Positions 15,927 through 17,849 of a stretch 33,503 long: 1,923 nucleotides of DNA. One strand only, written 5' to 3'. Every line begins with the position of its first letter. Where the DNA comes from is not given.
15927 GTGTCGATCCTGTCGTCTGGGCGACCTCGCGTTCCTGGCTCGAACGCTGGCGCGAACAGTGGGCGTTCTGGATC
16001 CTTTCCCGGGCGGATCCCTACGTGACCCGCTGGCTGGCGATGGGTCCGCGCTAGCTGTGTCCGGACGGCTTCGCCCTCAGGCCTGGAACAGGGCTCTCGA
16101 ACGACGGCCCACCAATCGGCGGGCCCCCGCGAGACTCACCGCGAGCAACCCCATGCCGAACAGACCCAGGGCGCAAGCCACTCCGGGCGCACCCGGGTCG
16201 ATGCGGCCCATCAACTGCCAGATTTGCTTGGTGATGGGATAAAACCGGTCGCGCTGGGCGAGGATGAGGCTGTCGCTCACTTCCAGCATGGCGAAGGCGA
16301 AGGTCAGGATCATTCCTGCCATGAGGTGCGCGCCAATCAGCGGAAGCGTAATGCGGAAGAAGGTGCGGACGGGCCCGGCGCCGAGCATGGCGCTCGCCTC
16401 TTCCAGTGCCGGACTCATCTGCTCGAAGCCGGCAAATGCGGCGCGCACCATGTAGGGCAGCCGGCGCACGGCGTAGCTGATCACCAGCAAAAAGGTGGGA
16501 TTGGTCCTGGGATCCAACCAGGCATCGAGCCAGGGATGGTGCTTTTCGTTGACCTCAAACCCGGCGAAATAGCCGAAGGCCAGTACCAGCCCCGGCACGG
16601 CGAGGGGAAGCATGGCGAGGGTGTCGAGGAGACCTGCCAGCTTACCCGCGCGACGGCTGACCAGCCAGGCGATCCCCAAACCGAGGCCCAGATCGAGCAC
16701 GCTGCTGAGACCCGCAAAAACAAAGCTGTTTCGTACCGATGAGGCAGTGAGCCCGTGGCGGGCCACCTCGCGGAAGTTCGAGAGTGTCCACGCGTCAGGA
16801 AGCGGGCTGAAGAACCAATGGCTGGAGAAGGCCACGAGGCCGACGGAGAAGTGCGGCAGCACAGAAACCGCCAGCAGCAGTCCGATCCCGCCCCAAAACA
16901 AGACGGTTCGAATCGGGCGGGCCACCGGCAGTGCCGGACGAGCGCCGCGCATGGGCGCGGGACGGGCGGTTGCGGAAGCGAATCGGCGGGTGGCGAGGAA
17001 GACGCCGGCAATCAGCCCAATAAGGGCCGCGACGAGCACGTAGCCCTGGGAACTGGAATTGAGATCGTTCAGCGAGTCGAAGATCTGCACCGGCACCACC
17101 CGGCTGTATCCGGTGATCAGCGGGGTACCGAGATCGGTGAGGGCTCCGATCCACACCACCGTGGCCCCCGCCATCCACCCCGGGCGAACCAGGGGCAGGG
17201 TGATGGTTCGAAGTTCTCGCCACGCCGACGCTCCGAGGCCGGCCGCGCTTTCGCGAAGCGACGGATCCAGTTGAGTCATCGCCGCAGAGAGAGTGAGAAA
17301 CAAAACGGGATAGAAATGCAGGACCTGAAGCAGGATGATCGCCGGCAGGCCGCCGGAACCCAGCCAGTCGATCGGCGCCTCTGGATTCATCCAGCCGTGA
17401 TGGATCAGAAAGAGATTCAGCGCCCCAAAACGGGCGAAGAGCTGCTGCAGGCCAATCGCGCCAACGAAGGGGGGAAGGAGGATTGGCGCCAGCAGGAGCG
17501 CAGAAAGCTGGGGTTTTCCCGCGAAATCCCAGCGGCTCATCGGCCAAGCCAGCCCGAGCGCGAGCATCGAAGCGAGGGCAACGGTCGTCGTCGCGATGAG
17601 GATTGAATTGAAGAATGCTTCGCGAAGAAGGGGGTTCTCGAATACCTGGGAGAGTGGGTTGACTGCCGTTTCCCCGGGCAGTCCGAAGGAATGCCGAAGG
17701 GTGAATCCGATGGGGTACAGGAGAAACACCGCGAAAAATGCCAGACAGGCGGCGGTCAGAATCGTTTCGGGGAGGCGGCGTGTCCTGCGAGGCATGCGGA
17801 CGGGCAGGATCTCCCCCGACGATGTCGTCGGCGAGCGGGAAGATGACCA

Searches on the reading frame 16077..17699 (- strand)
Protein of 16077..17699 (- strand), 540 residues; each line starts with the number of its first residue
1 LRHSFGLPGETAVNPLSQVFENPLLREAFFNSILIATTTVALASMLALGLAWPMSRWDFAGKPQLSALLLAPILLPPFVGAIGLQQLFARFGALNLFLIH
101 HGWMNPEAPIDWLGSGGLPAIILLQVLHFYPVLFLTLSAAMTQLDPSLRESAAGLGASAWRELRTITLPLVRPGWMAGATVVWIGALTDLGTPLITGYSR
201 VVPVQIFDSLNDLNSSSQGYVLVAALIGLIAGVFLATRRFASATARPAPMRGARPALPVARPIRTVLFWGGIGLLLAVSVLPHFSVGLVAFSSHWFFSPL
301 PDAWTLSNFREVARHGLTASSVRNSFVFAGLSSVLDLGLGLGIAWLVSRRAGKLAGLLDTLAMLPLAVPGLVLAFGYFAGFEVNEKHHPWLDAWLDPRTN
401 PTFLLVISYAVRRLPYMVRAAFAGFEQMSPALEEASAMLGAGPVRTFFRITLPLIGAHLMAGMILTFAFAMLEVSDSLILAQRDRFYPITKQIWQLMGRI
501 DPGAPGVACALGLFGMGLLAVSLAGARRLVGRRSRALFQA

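Call 10: search_protein_families(library=pfam, proteins=[window:16077-17699:-], max_evalue=0.0001)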
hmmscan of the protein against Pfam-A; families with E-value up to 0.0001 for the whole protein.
window:16077-17699:- (540 aa): 1 family
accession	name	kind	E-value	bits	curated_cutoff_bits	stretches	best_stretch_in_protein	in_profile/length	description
PF00528.27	BPD_transp_1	-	5.9e-25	88.5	26.4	2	60-234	15-170/184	Binding-protein-dependent transport system inner membrane component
